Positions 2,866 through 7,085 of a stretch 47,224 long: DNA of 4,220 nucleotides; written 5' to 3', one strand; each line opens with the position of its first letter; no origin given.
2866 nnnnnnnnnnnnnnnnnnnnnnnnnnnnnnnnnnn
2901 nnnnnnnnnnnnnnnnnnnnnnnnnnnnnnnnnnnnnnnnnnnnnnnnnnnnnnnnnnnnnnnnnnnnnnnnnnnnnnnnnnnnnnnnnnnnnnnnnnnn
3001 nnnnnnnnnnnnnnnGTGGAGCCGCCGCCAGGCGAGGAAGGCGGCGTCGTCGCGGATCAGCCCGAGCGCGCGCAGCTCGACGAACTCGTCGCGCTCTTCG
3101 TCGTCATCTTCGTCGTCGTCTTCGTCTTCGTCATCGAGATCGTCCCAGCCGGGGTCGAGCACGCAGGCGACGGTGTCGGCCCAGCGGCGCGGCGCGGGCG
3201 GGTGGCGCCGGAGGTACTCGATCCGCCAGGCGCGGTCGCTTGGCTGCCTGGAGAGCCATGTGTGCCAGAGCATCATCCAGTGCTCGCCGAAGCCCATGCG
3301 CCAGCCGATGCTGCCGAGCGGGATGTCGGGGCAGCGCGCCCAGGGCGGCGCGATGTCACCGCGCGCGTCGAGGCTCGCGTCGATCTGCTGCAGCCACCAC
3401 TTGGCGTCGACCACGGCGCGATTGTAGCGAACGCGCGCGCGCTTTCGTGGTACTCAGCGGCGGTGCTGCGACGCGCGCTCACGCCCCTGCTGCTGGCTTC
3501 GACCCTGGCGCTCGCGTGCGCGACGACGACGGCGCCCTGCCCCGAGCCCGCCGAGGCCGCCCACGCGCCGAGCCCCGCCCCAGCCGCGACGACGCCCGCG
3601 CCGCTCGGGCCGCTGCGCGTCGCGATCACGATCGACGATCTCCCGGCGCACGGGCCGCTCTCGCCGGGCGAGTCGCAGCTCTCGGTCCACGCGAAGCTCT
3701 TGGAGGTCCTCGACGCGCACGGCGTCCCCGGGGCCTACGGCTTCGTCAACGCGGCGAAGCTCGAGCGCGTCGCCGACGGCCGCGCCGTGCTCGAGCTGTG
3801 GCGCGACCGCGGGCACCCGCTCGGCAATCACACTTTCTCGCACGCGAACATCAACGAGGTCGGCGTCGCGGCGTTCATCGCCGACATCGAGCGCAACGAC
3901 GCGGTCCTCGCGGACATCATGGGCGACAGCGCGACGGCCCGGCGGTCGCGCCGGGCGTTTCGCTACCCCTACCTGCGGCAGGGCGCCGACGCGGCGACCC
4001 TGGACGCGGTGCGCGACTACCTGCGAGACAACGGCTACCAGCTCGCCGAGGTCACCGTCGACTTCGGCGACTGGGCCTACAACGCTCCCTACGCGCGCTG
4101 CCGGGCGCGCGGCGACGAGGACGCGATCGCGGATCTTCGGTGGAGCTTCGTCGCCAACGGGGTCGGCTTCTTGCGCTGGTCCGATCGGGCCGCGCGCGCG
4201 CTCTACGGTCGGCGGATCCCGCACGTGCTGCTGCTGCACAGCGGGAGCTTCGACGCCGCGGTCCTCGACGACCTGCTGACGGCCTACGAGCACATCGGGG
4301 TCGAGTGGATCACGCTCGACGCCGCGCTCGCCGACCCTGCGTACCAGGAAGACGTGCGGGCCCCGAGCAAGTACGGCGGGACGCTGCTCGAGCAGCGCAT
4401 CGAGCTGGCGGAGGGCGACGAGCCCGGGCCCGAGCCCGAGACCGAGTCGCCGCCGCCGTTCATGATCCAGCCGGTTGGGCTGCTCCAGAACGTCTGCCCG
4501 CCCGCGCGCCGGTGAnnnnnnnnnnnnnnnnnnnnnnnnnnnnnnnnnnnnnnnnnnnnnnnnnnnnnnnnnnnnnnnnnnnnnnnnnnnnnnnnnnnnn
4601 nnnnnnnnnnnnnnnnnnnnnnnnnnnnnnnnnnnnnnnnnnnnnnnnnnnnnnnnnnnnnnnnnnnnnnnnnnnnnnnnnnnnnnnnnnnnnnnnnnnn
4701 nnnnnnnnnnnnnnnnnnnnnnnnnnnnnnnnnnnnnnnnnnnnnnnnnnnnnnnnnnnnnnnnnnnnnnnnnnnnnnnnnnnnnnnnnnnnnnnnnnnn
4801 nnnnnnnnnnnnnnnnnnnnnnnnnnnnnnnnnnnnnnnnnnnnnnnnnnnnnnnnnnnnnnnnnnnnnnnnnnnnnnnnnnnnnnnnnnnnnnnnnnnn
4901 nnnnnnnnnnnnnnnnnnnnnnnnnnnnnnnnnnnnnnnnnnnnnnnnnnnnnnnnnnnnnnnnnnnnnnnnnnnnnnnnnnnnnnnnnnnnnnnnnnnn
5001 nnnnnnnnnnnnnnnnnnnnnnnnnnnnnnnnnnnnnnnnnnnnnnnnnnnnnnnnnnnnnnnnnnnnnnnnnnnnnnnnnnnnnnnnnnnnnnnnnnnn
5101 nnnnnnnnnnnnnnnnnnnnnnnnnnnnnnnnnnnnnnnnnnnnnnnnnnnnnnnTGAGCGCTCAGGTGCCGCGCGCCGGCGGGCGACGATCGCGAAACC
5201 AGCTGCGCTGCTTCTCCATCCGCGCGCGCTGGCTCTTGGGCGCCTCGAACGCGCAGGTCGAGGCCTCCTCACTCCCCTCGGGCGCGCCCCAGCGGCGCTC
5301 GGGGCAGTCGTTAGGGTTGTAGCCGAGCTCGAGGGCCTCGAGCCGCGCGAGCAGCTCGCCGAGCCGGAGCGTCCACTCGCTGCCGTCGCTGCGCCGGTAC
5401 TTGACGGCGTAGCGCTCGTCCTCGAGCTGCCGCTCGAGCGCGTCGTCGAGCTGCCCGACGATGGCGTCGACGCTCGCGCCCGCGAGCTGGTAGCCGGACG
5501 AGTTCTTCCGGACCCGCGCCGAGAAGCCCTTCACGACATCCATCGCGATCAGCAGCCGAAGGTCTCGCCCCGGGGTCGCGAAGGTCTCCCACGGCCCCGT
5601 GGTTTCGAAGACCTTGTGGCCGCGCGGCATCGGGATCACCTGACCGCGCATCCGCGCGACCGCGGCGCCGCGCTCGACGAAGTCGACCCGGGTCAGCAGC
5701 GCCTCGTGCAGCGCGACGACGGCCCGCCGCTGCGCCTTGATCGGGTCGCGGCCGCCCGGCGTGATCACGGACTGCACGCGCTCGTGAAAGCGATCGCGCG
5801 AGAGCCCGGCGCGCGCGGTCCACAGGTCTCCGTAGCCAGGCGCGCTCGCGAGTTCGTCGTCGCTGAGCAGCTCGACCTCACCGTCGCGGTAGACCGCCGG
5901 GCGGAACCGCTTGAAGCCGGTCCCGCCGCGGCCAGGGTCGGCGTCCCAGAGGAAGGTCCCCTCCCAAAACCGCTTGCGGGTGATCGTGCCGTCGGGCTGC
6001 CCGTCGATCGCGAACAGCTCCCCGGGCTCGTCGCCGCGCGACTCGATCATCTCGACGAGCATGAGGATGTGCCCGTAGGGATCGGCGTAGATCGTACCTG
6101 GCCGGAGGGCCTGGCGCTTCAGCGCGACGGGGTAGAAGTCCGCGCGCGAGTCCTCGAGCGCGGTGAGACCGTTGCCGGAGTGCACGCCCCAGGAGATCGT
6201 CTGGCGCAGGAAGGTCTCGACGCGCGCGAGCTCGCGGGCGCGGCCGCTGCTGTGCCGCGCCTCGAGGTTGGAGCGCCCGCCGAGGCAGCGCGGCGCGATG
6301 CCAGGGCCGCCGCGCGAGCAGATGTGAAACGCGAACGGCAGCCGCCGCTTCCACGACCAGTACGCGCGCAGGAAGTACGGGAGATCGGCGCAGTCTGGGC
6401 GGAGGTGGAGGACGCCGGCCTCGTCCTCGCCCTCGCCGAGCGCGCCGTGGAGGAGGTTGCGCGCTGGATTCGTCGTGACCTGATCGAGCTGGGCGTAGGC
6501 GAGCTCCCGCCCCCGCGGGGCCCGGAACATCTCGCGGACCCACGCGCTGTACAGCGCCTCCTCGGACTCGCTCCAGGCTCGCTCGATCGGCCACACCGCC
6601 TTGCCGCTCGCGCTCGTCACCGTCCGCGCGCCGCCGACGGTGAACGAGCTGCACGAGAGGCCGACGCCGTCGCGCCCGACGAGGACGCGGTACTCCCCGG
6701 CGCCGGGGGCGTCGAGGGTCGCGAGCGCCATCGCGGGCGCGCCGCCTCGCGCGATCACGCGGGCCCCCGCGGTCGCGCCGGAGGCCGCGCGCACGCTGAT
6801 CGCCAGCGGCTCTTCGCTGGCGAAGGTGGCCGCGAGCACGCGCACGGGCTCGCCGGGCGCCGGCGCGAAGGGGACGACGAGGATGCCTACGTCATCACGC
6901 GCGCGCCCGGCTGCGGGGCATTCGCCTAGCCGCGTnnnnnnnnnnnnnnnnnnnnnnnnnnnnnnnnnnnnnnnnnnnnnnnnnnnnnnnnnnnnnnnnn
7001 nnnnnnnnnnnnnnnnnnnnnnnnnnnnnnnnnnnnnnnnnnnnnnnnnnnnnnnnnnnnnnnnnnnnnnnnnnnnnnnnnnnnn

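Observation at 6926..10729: Giant tail-anchored protein: six DUF1508/YegP-like modules fused to a ~700-aa repeat-built disordered region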

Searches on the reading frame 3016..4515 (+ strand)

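Call 16: search_protein_families(library=pfam, proteins=[window:3016-4515:+], max_evalue=0.001)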
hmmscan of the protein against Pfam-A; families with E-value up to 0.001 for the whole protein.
window:3016-4515:+ (499 aa): 1 family
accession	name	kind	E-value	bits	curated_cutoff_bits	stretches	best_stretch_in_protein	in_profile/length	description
PF01522.26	Polysacc_deac_1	-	1.7e-14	54.3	23.1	1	201-341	8-121/124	Polysaccharide deacetylase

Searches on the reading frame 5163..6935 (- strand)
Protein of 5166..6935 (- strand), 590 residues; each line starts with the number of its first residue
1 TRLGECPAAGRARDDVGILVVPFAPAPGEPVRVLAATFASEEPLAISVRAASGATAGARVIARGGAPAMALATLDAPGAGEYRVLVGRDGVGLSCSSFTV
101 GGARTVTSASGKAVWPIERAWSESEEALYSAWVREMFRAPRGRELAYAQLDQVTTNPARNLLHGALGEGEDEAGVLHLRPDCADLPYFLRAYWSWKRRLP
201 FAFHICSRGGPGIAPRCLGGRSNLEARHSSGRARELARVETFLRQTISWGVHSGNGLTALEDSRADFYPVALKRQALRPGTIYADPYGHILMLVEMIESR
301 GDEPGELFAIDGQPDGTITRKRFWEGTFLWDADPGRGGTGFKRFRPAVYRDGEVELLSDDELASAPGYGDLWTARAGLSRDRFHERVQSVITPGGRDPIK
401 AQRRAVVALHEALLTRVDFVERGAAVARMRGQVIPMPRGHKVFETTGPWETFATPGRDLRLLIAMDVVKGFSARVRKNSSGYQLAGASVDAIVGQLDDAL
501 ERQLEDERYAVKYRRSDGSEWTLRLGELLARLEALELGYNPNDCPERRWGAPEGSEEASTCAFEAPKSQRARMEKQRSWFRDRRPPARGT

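Call 16: search_protein_families(library=pfam, proteins=[window:5163-6845:-], max_evalue=0.001)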
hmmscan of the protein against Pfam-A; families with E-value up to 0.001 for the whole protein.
window:5163-6845:- (560 aa): 0 families

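Call 43: find_homologous_proteins(query=window:5166-6935:-, max_evalue=0.001)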
Query window:5166-6935:- (590 aa): 4177 proteins with E <= 0.001 among 8000 candidates; the best 120 are listed.
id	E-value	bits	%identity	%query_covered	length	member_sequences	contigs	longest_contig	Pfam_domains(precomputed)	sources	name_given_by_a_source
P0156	0.0e+0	1264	100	95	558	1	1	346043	-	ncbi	-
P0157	5.4e-289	978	73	99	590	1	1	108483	-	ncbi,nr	ncbi:MAG: hypothetical protein H6713_39405 [Myxococcales bacterium]|nr:hypothetical protein [Myxococ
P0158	2.4e-203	695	55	97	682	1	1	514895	-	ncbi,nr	ncbi:MAG: hypothetical protein H6713_21285 [Myxococcales bacterium]|nr:hypothetical protein [Myxococ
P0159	2.2e-196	672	55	99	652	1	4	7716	-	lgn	-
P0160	4.7e-196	671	53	99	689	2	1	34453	-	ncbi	ncbi:MAG: hypothetical protein R3A51_12700 [Nannocystaceae bacterium]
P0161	1.4e-192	660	54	99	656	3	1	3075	-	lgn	-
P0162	3.7e-192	658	52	99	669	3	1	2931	-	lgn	-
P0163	3.4e-190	652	53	99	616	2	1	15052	-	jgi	jgi:hypothetical protein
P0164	5.7e-190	651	54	99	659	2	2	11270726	-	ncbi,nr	ncbi:hypothetical protein [Nannocystis exedens]|nr:hypothetical protein [Nannocystis exedens]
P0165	5.3e-189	648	53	99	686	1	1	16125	-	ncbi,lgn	-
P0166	2.3e-188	646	51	99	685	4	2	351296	-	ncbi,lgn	-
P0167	1.1e-187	643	53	99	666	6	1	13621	-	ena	-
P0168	2.3e-187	642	51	99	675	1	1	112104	-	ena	-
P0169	2.0e-186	639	53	99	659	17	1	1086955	-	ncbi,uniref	ncbi:hypothetical protein [Nannocystis pusilla]|uniref:hypothetical protein n=1 Tax=Nannocystis pusi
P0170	2.0e-186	639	52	99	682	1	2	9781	-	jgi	-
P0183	2.9e-184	632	52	99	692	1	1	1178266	-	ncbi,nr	ncbi:MAG: hypothetical protein H6711_07475 [Myxococcales bacterium]|nr:hypothetical protein [Myxococ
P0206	1.5e-181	623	51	98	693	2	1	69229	-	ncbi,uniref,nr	ncbi:hypothetical protein [Paraliomyxa miuraensis]|uniref:hypothetical protein n=1 Tax=Paraliomyxa m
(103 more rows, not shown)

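Call 46: find_encoding_contigs(protein=P0156, flank=3000, max_places=3)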
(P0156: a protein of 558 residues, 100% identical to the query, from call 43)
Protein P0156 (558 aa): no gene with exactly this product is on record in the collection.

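Call 49: find_related_loci(query=A2, collection=metagenome_contigs, flank=10000)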
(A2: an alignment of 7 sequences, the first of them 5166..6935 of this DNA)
Query A2 (590 aa) in metagenome_contigs; peptide patterns used: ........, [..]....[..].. (x = any residue, [..] = any of these).
82 stretches matched a pattern; 40 encode a relative of the query (tblastn E <= 1e-3); 40 distinct loci.
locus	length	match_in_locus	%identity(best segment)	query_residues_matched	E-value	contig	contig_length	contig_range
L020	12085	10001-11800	52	4-589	0e+0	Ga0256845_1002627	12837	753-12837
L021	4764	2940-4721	53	4-589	0e+0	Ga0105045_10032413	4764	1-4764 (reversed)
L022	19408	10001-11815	51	4-590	0e+0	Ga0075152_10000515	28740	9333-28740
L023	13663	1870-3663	51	4-590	0e+0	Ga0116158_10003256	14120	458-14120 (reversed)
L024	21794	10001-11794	51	4-589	0e+0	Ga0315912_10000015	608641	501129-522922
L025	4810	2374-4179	51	4-590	0e+0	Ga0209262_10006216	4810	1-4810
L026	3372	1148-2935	52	5-589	0e+0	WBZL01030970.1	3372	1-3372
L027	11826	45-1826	53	4-589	0e+0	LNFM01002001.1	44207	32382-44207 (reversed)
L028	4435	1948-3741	50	4-590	0e+0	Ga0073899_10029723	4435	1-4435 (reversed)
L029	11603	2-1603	54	65-590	3e-179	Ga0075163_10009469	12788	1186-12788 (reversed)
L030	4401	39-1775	53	6-590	0e+0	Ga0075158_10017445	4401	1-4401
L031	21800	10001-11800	50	4-590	5e-177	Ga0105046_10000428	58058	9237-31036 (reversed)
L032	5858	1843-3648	51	4-590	2e-179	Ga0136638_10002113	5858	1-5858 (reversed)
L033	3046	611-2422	51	4-589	0e+0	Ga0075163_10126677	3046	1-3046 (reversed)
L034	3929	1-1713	50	32-589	0e+0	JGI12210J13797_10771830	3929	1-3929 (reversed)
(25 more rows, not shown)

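Call 54: predict_structure(alignment_id=A3)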
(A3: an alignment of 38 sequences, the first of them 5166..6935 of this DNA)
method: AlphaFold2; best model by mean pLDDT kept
length: 590 residues; sequences in the alignment: 38
mean_pLDDT: 88.1   pTM: 0.90
mean pLDDT of the five models: 88.1, 85.9, 85.5, 85.1, 82.4
residues with pLDDT >= 90: 323; 70-90: 232; 50-70: 35; < 50: 0
segments of 3 or more residues with pLDDT < 50: none
pLDDT, mean of each block of 10 residues (from residue 1): 81 94 94 96 95 87 95 94 95 95 63 87 96 93 83 91 91 82 89 95 86 81 74 77 79 79 89 92 86 91 86 84 80 77 94 92 89 81 87 88 92 90 82 83 73 84 93 91 89 97 97 96 97 94 94 96 93 92 77
secondary structure, 60 per line:
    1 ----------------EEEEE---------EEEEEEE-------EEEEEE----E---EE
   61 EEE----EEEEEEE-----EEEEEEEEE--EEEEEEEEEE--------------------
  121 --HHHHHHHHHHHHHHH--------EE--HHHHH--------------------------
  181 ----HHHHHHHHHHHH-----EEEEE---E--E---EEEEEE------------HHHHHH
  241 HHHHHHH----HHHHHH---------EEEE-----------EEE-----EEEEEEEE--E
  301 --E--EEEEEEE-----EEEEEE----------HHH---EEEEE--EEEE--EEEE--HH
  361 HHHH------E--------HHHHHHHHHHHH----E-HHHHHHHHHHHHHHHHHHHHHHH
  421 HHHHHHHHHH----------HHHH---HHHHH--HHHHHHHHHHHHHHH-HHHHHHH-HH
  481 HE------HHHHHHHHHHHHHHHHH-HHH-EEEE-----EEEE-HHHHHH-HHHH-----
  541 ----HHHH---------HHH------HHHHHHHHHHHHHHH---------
elements in order: E17-21 E31-37 E45-50 E59-63 E68-74 E80-88 E91-100 H123-137 H150-154 H185-196 E202-206 E217-222 H235-247 H252-257 E267-270 E282-284 E290-297 E306-312 E318-323 E340-344 E347-350 E353-356 H359-364 H380-391 H398-430 H441-444 H448-452 H455-469 H471-477 H489-505 E511-514 E520-523 H525-530 H532-535 H545-548 H567-581

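Call 56: fold_search(model_id=the predicted structure, library=pdb)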
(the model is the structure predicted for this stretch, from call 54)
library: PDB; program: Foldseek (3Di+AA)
matches with E <= 10: 1563; with E <= 0.001: 0
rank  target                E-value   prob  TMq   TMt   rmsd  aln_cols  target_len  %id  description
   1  7y95_B                1.0e-03  1.00  0.11  0.46   5.8       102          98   15  Crystal structure of sDscam Ig1 domain, isoform beta6v2 (released 2023-05-24)
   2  7y95_A                1.9e-03  1.00  0.12  0.51   6.4       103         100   16  Crystal structure of sDscam Ig1 domain, isoform beta6v2 (released 2023-05-24)
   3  7y54                  5.2e-03  1.00  0.12  0.50   4.3        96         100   10  Crystal structure of sDscam Ig1 domain, isoform alpha1 (released 2023-05-24)
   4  5aea_B                7.1e-03  1.00  0.11  0.47   4.5        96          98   21  Crystal structure of human NCAM domain 1 (released 2016-04-13)
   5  2dmb_MODEL_1_A        8.7e-03  1.00  0.14  0.54  15.2       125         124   21  Solution structure of the 15th Filamin domain from human Filamin-B (released 2006-10-20)
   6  7y73_B                8.7e-03  1.00  0.11  0.46   5.5        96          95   16  Crystal structure of sDscam Ig1 domain, isoform beta3v7 (released 2023-05-24)
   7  1qz1                  9.6e-03  1.00  0.11  0.21   5.0        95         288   20  Crystal Structure of the Ig 1-2-3 fragment of NCAM (released 2003-11-04)
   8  5aea_A                9.6e-03  0.99  0.11  0.45   5.3        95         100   24  Crystal structure of human NCAM domain 1 (released 2016-04-13)
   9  7y6o                  1.1e-02  1.00  0.11  0.21   4.5        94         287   12  Crystal structure of sDscam Ig1-3 domains, isoform alpha25 (released 2023-05-24)
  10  8qus_H                1.4e-02  0.98  0.11  0.42   5.4       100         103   18  Crystal structure of the Plasmodium vivax Apical membrane antigen (AMA1) in complex with single domain i-body WD34 (released 2024-07-03)
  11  3rgh_A                1.4e-02  1.00  0.13  0.60   5.9       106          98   19  Structure of filamin A immunoglobulin-like repeat 10 from Homo sapiens (released 2011-08-03)
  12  3rgh_B                1.5e-02  1.00  0.13  0.63   3.6        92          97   18  Structure of filamin A immunoglobulin-like repeat 10 from Homo sapiens (released 2011-08-03)
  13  4wvr_B                1.6e-02  0.96  0.11  0.40   6.0        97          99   16  Crystal structure of Dscam1 Ig7 domain, isoform 5 (released 2015-11-18)
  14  1qfh_A                1.7e-02  1.00  0.13  0.32   6.9       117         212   14  DIMERIZATION OF GELATION FACTOR FROM DICTYOSTELIUM DISCOIDEUM: CRYSTAL STRUCTURE OF ROD DOMAINS 5 AND 6 (released 1999-04-16)
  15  1epf_C                1.7e-02  0.99  0.11  0.29   5.1        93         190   20  CRYSTAL STRUCTURE OF THE TWO N-TERMINAL IMMUNOGLOBULIN DOMAINS OF THE NEURAL CELL ADHESION MOLECULE (NCAM) (released 2000-10-09)
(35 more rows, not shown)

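Call 69: search_protein_families(library=pfam, proteins=[window:5166-6935:-, P0164, P0183, P0206], max_evalue=10)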
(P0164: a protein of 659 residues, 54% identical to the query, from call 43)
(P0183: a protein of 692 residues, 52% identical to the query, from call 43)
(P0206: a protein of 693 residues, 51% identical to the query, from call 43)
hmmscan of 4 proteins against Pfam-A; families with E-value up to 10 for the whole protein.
window:5166-6935:- (590 aa): 0 families

P0164 (659 aa): 1 family
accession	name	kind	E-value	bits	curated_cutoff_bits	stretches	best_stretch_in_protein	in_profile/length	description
PF17426.7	Putative_G5P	-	0.072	13.7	25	1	358-381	77-100/108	Putative Gamma DNA binding protein G5P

P0183 (692 aa): 0 families

P0206 (693 aa): 0 families

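Call 72: search_solved_structures(query=A3, max_evalue=10, show_alignments=2)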
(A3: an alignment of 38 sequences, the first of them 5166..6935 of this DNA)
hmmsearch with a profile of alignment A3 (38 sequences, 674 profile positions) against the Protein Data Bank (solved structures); distinct sequences matched with E-value up to 10: 2.
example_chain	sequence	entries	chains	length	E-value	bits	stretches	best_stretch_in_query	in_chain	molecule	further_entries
5ffj_A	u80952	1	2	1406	1.1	10.7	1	424-507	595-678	Endonuclease and methylase LlaGI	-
4xqk_A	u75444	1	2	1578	1.3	10.5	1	424-507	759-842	LlaBIII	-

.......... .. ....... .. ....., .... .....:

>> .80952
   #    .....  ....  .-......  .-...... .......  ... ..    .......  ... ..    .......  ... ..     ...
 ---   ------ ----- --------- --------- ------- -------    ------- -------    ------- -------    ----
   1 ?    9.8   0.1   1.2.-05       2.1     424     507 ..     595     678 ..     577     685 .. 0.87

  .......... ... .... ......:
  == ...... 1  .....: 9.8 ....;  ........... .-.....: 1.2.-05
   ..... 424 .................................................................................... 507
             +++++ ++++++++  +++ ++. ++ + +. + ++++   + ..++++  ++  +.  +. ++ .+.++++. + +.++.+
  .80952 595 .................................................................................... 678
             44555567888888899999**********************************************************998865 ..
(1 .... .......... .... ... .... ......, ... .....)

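Call 74: list_cluster_members(proteins=[P0156, P0001, P0157])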
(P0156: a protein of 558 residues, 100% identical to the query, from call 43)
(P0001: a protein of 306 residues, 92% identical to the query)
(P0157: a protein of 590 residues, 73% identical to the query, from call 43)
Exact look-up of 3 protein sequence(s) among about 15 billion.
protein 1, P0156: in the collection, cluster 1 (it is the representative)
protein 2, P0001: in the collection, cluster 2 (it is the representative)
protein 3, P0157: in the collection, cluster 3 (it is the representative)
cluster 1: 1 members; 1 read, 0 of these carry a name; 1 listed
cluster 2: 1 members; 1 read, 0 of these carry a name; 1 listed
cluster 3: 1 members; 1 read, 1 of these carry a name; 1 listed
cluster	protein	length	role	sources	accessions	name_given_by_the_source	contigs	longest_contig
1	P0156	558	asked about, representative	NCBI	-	-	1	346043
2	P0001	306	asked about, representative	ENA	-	-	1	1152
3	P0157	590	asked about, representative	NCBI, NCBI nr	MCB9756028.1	MAG: hypothetical protein H6713_39405 [Myxococcales bacterium] | hypothetical protein [Myxococcales bacterium]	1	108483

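Call 84: search_protein_families(library=padloc, proteins=[window:5166-6935:-], max_evalue=0.01)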
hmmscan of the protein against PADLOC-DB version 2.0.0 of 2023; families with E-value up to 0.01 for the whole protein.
window:5166-6935:- (590 aa): 0 families
